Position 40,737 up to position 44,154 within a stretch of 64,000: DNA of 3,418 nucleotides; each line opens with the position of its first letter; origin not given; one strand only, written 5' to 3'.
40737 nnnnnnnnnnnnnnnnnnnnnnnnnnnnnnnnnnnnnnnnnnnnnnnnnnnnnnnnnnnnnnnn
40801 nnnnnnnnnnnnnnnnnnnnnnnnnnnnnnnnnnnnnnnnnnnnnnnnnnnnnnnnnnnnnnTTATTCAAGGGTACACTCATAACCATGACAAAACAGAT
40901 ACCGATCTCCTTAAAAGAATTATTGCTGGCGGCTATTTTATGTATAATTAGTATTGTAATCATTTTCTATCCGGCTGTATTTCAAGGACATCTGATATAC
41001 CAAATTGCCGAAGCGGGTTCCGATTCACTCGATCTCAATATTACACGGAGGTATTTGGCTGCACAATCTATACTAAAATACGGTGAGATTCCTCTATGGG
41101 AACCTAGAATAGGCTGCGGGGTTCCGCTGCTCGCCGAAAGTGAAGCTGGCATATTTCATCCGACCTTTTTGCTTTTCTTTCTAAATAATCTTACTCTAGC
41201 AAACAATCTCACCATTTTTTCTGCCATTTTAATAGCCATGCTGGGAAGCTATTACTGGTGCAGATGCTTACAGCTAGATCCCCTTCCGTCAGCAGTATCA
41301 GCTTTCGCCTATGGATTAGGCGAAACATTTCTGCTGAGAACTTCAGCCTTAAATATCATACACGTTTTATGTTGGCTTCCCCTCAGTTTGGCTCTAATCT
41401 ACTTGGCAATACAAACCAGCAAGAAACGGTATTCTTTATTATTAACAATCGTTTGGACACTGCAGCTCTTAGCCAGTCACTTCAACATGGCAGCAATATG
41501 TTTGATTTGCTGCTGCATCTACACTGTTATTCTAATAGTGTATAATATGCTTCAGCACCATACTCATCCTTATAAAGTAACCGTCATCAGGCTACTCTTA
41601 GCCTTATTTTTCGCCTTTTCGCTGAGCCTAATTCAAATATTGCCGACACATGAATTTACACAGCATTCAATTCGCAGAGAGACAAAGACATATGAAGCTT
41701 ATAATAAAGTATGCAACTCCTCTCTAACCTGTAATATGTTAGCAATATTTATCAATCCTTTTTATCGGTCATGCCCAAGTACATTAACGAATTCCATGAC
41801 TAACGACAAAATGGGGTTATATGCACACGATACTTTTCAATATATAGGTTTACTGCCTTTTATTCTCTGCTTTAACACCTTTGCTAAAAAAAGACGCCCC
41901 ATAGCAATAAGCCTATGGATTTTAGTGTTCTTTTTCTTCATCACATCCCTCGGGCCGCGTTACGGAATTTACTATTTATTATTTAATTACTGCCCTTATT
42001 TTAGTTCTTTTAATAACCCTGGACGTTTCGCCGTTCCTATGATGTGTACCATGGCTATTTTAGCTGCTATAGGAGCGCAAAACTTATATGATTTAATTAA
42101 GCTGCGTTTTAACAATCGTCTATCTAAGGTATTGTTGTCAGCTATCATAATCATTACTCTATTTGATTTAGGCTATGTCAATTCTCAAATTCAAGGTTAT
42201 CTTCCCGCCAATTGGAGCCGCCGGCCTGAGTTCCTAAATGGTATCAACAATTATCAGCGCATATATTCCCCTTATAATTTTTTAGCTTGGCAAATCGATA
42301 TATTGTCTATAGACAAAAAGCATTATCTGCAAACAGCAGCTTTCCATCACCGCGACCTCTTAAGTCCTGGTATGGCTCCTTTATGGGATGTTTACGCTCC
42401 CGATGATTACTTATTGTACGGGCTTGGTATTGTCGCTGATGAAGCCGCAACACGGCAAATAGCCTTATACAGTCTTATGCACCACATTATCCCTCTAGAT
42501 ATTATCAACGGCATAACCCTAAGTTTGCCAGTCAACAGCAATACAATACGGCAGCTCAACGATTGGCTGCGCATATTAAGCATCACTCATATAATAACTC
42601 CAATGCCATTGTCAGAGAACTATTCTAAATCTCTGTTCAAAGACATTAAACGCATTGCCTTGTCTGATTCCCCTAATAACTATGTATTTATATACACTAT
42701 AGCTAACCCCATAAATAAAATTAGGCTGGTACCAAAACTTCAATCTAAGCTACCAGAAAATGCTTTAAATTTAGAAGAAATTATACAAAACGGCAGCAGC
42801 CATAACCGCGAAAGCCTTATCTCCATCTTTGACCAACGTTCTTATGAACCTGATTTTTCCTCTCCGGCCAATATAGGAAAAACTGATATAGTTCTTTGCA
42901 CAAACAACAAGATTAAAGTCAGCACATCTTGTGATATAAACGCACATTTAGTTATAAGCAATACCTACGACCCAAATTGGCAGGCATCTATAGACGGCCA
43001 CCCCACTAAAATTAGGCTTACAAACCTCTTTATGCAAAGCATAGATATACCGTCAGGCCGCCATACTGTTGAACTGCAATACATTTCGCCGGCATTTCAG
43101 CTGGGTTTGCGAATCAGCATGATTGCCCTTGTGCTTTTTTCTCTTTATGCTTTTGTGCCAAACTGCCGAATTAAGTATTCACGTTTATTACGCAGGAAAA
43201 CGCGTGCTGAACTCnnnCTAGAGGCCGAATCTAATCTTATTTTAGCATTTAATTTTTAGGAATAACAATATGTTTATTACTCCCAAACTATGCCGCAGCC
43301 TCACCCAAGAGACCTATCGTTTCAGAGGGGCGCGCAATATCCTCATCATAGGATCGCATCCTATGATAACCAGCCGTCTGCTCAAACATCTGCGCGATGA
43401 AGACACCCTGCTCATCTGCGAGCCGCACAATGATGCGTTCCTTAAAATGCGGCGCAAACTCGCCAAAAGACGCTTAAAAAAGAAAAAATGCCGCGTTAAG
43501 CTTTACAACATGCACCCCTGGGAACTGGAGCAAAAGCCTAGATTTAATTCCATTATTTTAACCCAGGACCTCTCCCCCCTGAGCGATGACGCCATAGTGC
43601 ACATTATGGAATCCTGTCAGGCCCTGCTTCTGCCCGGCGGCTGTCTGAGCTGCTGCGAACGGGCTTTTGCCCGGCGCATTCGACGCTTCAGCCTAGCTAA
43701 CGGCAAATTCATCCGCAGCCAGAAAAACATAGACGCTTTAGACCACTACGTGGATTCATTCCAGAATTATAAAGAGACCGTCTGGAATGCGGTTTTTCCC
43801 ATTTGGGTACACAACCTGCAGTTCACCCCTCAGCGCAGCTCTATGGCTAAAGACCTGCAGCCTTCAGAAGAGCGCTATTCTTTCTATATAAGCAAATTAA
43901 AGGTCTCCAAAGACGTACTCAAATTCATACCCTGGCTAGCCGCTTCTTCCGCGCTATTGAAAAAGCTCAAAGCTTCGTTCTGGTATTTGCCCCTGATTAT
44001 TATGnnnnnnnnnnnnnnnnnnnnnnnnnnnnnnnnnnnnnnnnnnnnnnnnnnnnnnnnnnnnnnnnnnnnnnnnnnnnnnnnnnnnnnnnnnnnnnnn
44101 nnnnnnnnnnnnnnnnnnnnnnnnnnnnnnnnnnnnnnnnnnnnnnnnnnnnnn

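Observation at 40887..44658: Low-GC YfhO-like polytopic membrane protein next to a methyltransferase-like / phosphatidylserine-decarboxylase-like fusion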

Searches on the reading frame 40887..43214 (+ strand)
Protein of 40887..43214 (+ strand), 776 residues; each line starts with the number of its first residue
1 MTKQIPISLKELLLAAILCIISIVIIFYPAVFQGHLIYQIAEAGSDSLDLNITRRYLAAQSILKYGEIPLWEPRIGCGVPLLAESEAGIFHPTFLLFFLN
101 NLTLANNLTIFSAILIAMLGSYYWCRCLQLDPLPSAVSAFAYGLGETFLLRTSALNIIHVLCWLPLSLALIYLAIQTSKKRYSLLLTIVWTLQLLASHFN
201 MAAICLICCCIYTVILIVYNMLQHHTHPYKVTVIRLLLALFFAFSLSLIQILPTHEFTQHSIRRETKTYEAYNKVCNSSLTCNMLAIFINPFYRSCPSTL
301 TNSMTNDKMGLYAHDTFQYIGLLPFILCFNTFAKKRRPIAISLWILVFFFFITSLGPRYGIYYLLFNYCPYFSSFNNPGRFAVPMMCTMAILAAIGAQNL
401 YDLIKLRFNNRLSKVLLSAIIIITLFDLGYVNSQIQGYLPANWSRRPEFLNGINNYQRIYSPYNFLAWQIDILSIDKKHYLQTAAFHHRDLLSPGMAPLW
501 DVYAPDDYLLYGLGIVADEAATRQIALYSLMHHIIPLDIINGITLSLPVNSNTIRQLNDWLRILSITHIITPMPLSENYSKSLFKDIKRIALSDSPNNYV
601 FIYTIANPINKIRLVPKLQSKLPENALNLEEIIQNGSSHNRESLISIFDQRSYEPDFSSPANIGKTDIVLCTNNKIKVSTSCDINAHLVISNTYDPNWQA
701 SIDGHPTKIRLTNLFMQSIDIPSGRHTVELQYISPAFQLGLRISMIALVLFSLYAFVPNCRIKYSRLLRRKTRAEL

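Call 3: search_protein_families(library=pfam, proteins=[window:40887-43214:+], max_evalue=0.01)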
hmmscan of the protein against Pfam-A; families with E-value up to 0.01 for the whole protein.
window:40887-43214:+ (776 aa): 2 families
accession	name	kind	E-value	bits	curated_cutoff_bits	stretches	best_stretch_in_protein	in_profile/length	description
PF09586.16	YfhO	-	1.5e-13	50.5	28.5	1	671-744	761-835/835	Bacterial membrane protein YfhO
PF20176.3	DUF6541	-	1.4e-06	27.3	29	1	160-415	242-467/646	Family of unknown function (DUF6541)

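Call 6: search_protein_families(library=ncbifam, proteins=[window:40887-43214:+], max_evalue=1)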
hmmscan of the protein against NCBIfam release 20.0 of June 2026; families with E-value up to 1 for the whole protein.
window:40887-43214:+ (776 aa): 2 families
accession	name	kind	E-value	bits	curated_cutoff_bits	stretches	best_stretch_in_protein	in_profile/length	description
NF047590.1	GlcsyltransPgfM2Strep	equivalog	1.3e-07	30.2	1500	1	660-751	781-873/884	glycosyltransferase PgfM2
NF047589.1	GlcsyltransPgfM1Strep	equivalog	3.2e-05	22.1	1400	1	672-752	867-948/955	glycosyltransferase PgfM1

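Call 7: search_protein_families(library=pfam, proteins=[window:40887-43214:+], max_evalue=10)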
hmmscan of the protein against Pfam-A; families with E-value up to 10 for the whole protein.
window:40887-43214:+ (776 aa): 2 families
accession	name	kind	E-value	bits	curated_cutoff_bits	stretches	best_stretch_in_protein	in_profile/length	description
PF09586.16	YfhO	-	1.5e-13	50.5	28.5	2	671-744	761-835/835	Bacterial membrane protein YfhO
PF20176.3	DUF6541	-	1.4e-06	27.3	29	1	160-415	242-467/646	Family of unknown function (DUF6541)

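Call 16: find_homologous_proteins(query=window:40887-43214:+, max_evalue=0.001)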
Query window:40887-43214:+ (776 aa): 83 proteins with E <= 0.001 among 8000 candidates.
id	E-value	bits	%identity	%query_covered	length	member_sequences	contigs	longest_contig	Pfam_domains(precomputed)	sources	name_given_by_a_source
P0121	0.0e+0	1754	100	100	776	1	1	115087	PF09586.17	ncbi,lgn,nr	ncbi:MAG: YfhO family protein [bacterium]|nr:YfhO family protein [bacterium]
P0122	1.0e-273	928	56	99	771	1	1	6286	PF09586.17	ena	-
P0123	3.6e-223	761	48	97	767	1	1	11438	PF09586.17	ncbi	-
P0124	5.2e-223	761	48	96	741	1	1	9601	PF09586.17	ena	-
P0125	8.7e-223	760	48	96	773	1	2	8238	PF09586.17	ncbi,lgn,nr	ncbi:MAG: YfhO family protein [bacterium]|nr:YfhO family protein [bacterium]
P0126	2.8e-221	755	49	93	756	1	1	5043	PF09586.17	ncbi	-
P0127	1.4e-215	736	47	99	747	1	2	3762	PF09586.17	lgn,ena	-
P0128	3.4e-215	735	48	96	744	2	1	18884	PF09586.17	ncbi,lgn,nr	ncbi:MAG: YfhO family protein [bacterium]|nr:YfhO family protein [bacterium]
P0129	1.2e-211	723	48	96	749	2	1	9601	PF09586.17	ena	-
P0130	2.9e-211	722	46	97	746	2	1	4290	PF09586.17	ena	-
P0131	1.6e-206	706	45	98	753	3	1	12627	PF09586.17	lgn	-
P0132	8.5e-204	697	46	96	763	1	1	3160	PF09586.17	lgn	-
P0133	5.7e-203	694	47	91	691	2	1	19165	PF09586.17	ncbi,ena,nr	ncbi:YfhO family protein [bacterium]|nr:YfhO family protein [bacterium]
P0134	6.2e-199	681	44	97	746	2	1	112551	PF09586.17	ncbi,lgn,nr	ncbi:MAG: YfhO family protein [bacterium]|nr:YfhO family protein [bacterium]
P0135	1.3e-196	673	47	96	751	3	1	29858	PF09586.17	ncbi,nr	ncbi:MAG: YfhO family protein [bacterium]|nr:YfhO family protein [bacterium]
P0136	6.8e-196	671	45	97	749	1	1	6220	PF09586.17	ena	-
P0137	1.6e-183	630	43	96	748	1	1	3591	PF09586.17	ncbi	-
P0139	4.1e-143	496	43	75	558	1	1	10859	PF09586.17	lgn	-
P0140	2.0e-106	375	35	96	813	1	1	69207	PF09586.17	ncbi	-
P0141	1.2e-27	115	27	28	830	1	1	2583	PF09586.17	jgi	jgi:hypothetical protein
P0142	9.1e-26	108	28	50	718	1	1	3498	PF09586.17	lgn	-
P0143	1.1e-24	105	26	54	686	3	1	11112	PF09586.17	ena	-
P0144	5.2e-24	103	24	54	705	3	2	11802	PF09586.17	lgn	-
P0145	8.7e-24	102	24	87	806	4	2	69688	PF09586.17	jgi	jgi:hypothetical protein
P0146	1.6e-23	101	27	31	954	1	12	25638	PF09586.17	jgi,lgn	-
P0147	4.4e-23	100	29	18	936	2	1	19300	PF09586.17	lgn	-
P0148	2.8e-20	90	25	44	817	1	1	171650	PF09586.17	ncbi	-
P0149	3.4e-20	90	24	53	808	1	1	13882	PF09586.17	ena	-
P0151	3.4e-18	83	25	77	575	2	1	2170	PF09586.17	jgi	-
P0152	3.8e-18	83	26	44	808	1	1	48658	PF09586.17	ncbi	-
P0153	4.9e-18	83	21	90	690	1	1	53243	PF10131.16,PF09586.17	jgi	-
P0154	6.6e-17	79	24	47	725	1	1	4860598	PF09586.17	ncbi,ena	-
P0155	1.3e-16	78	23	24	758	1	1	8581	PF09586.17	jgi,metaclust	metaclust:\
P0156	2.4e-15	74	25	46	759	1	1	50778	PF09586.17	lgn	-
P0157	9.2e-15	72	24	9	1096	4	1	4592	PF09586.17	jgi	-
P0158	9.3e-15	72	26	28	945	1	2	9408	PF09586.17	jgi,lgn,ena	-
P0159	1.3e-14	72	21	48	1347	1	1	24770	PF09586.17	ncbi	-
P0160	3.1e-14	70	23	19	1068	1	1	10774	PF09586.17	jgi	jgi:hypothetical protein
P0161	4.1e-14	70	34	11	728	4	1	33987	PF09586.17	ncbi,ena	-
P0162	9.2e-14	69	28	18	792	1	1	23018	PF09586.17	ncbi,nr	ncbi:MAG: YfhO family protein [Patescibacteria group bacterium]|nr:YfhO family protein [Patescibacte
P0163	9.8e-14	69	28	16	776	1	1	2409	PF09586.17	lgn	-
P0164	1.5e-13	68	21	94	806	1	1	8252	PF09586.17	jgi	jgi:hypothetical protein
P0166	4.4e-13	67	25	46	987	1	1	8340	PF09586.17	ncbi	-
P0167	1.6e-12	65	22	91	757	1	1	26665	PF09586.17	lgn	-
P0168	5.0e-12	63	19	21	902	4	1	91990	PF09586.17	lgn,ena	-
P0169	8.2e-11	59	22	44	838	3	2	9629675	PF09586.17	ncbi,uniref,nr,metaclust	ncbi:glycosyltransferase family protein [Singulisphaera acidiphila]|uniref:Bacterial membrane protei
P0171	2.4e-10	58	21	50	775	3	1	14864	PF09586.17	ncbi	-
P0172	2.7e-10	57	36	10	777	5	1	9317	PF09586.17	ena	-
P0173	6.0e-10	56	32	11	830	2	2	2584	PF09586.17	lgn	-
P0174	1.4e-9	55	25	46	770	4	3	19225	PF09586.17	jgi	jgi:hypothetical protein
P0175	1.8e-9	55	24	31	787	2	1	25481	PF09586.17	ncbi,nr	ncbi:MAG: YfhO family protein [Candidatus Promineifilaceae bacterium]|nr:YfhO family protein [Candid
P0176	8.3e-9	52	28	27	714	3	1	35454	PF09586.17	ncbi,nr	ncbi:MAG TPA: hypothetical protein VKM72_25810 [Thermoanaerobaculia bacterium]|nr:hypothetical prote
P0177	8.5e-9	52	21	10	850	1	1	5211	PF09586.17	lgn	-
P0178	2.0e-8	51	29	9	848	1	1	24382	PF09586.17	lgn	-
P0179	6.8e-8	49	28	9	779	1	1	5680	PF09586.17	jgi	jgi:hypothetical protein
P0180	1.6e-7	48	25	41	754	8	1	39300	PF09586.17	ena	-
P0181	3.9e-7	47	34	13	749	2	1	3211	PF09586.17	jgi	jgi:hypothetical protein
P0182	9.0e-7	46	31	9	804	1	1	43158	PF09586.17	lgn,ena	-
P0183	9.3e-7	46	28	14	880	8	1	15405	PF09586.17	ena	-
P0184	9.9e-7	46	24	48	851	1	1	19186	PF09586.17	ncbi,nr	ncbi:MAG: hypothetical protein EXR62_11770, partial [Chloroflexi bacterium]|nr:hypothetical protein 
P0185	1.4e-6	45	23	47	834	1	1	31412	PF09586.17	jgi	jgi:hypothetical protein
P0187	4.7e-6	43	22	32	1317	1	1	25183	PF01943.23,PF09586.17,PF13440.12,PF03023.20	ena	-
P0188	9.7e-6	42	24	9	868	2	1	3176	PF09586.17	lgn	-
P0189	1.0e-5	42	20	24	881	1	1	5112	PF09586.17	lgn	-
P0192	3.2e-5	41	18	28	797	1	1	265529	PF09586.17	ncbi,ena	-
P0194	5.5e-5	40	33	9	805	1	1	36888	PF09586.17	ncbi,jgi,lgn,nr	ncbi:MAG TPA: hypothetical protein VNM67_26315 [Thermoanaerobaculia bacterium]|jgi:hypothetical prot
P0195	9.6e-5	39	29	11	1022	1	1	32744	PF15711.11,PF09586.17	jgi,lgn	jgi:hypothetical protein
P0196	1.1e-4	39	23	12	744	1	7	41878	PF09586.17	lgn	-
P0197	1.3e-4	39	29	14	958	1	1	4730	PF09586.17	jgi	jgi:hypothetical protein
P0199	1.9e-4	38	28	8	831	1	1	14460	PF09586.17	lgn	-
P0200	1.9e-4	38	25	43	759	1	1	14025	PF09586.17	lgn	-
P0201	3.2e-4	37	27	14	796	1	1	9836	PF09586.17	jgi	jgi:hypothetical protein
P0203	6.4e-4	36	33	12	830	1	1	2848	PF09586.17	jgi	jgi:hypothetical protein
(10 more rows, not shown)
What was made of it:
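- On YfhO family / GT-C glycosyltransferase: Most listed homologues (74 of 83) carry a precomputed PF09586 hit (call 16).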

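Call 17: find_encoding_contigs(protein=P0122, flank=10000, max_places=3)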
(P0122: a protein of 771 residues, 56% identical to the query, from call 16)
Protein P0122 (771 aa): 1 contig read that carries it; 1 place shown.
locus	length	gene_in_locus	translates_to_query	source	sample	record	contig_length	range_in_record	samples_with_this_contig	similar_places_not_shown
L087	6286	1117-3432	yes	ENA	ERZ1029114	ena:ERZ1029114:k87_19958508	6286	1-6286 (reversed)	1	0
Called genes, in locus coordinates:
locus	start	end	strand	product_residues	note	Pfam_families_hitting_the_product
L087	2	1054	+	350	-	?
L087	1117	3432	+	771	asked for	PF09586:YfhO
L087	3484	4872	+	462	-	PF02666:PS_Dcarbxylase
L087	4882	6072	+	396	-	PF00349:Hexokinase_1, PF03727:Hexokinase_2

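Call 18: find_encoding_contigs(protein=P0124, flank=10000, max_places=3)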
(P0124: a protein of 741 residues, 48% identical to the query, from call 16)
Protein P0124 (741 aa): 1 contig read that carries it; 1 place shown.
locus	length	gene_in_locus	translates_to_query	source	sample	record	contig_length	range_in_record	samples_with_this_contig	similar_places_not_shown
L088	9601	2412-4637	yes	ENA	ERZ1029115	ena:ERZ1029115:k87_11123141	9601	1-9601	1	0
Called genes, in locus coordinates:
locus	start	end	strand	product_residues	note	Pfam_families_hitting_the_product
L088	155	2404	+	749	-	PF09586:YfhO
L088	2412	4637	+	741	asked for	PF09586:YfhO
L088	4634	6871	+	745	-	PF09586:YfhO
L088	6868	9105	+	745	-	PF09586:YfhO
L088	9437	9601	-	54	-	?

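Call 54: predict_structure(alignment_id=A2)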
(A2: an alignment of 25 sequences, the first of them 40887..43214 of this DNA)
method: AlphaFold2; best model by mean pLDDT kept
length: 776 residues; sequences in the alignment: 25
mean_pLDDT: 86.6   pTM: 0.90
mean pLDDT of the five models: 86.6, 86.2, 84.1, 84.1, 83.6
residues with pLDDT >= 90: 452; 70-90: 220; 50-70: 76; < 50: 28
segments of 3 or more residues with pLDDT < 50: 298-311, 539-546, 773-776
pLDDT, mean of each block of 10 residues (from residue 1): 63 95 96 90 77 94 95 92 88 94 96 98 96 97 93 91 98 92 96 94 96 93 81 94 97 90 69 82 88 63 45 74 96 88 96 87 87 84 96 98 96 97 96 88 91 91 70 58 78 89 88 79 80 56 52 87 94 84 93 82 94 95 86 64 61 91 94 97 97 94 97 93 98 96 97 86 66 48
secondary structure, 60 per line:
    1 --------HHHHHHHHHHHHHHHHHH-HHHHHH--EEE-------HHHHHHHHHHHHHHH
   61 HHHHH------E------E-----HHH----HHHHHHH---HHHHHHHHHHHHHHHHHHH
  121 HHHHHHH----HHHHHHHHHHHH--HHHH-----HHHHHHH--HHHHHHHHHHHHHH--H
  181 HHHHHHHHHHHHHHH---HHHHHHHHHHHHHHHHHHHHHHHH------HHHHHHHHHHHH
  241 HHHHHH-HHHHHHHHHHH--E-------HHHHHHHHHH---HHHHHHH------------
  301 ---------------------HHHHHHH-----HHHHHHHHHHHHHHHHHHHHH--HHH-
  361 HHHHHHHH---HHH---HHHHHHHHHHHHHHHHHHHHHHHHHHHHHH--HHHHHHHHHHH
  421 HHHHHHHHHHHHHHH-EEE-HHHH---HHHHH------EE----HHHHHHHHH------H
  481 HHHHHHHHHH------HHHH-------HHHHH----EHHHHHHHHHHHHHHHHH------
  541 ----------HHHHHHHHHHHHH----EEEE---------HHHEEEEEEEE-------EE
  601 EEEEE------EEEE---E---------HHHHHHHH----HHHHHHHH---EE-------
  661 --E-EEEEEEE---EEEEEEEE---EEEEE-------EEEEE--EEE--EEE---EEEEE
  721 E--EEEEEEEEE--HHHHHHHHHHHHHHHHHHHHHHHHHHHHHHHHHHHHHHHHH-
elements in order (helices of 4 or more, strands of 3 or more residues): H9-26 H28-33 E36-38 H46-65 H92-98 H102-127 H132-143 H146-149 H155-161 H164-177 H180-195 H199-222 H229-246 H248-258 H269-278 H282-288 H322-328 H334-354 H361-368 H378-407 H410-435 E437-439 H441-444 H448-452 H465-473 H480-490 H497-500 H508-512 H518-534 H551-563 E568-571 E584-591 E599-605 E612-615 H629-636 H641-648 E665-671 E675-682 E686-690 E698-702 E705-707 E710-712 E716-721 E724-732 H735-775
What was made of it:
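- On YfhO family / GT-C glycosyltransferase: The model has pLDDT 86.6 (call 54). It lies between predicted helices H28-33 and H46-65 of the model (call 54).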

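Call 64: find_encoding_contigs(protein=P0134, flank=8000, max_places=2)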
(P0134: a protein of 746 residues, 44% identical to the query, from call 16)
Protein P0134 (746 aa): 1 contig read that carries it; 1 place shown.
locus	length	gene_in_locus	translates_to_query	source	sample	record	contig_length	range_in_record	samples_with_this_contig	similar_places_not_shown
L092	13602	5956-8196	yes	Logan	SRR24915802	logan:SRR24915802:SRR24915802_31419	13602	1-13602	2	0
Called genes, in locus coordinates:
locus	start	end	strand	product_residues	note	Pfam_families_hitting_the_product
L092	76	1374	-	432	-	-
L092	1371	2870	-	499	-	-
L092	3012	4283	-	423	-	-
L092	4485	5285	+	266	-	PF00459:Inositol_P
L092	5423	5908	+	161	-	PF13424:TPR_12 (faint), PF13431:TPR_17 (faint), PF14559:TPR_19 (faint), PF13428:TPR_14 (faint), PF00515:TPR_1 (weak), PF07719:TPR_2 (weak), PF13181:TPR_8 (weak), PF13414:TPR_11 (weak), +3 more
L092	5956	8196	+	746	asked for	PF09586:YfhO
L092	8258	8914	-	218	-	-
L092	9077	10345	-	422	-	PF01476:LysM, PF03734:YkuD, PF07833:Cu_amine_oxidN1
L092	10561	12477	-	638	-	PF00128:Alpha-amylase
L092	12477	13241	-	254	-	PF19789:DUF6273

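Call 73: find_encoding_contigs(protein=P0135, flank=7000, max_places=2)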
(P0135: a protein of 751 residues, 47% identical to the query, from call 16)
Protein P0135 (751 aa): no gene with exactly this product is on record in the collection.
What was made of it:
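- Tried and rejected: P0135 was not on record (call 73).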

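Call 74: find_encoding_contigs(protein=P0128, flank=7000, max_places=2)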
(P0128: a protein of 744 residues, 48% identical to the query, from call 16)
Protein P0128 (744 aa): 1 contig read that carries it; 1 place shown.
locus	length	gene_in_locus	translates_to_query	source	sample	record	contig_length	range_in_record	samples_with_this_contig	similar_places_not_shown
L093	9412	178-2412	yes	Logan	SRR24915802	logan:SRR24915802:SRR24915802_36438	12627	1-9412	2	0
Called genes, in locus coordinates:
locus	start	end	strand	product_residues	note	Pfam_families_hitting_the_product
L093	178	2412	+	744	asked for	PF09586:YfhO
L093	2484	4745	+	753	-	PF09586:YfhO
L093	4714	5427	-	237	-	PF13563:2_5_RNA_ligase2 (faint), PF02834:LigT_PEase (faint)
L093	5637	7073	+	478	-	PF00749:tRNA-synt_1c, PF19269:Anticodon_2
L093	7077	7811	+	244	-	PF00702:Hydrolase, PF13419:HAD_2 (faint)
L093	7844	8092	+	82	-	-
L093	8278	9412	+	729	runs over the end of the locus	PF03781:FGE-sulfatase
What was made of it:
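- Other YfhO paralogues sit at unrelated loci (calls 18, 64, 74).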

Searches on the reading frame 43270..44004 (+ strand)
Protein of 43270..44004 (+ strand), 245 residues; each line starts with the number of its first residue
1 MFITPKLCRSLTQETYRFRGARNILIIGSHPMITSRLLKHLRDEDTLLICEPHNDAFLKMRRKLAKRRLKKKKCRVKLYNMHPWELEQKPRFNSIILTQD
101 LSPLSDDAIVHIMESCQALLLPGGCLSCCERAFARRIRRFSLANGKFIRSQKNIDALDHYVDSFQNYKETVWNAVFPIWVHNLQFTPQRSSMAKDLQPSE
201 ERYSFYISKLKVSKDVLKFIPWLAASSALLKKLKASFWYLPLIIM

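Call 6: search_protein_families(library=ncbifam, proteins=[window:43270-44004:+], max_evalue=1)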
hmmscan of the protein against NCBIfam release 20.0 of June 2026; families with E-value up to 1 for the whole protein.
window:43270-44004:+ (245 aa): 1 family
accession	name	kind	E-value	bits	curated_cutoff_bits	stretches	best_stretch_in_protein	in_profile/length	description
NF043040.1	corrin_prot_MT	hypoth_equivalog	0.00015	21.2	180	1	64-137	78-156/216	corrinoid protein-associated methyltransferase CpaM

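Call 7: search_protein_families(library=pfam, proteins=[window:43270-44004:+], max_evalue=10)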
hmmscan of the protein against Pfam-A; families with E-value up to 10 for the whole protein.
window:43270-44004:+ (245 aa): 3 families
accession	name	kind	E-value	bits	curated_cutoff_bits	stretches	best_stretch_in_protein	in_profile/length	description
PF05891.18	Methyltransf_PK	-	0.022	14.7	27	1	33-152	69-183/218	AdoMet dependent proline di-methyltransferase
PF13649.12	Methyltransf_25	-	0.026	15.7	27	1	63-124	35-97/97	Methyltransferase domain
PF08242.18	Methyltransf_12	-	0.048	14.8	30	1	34-126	11-98/98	Methyltransferase domain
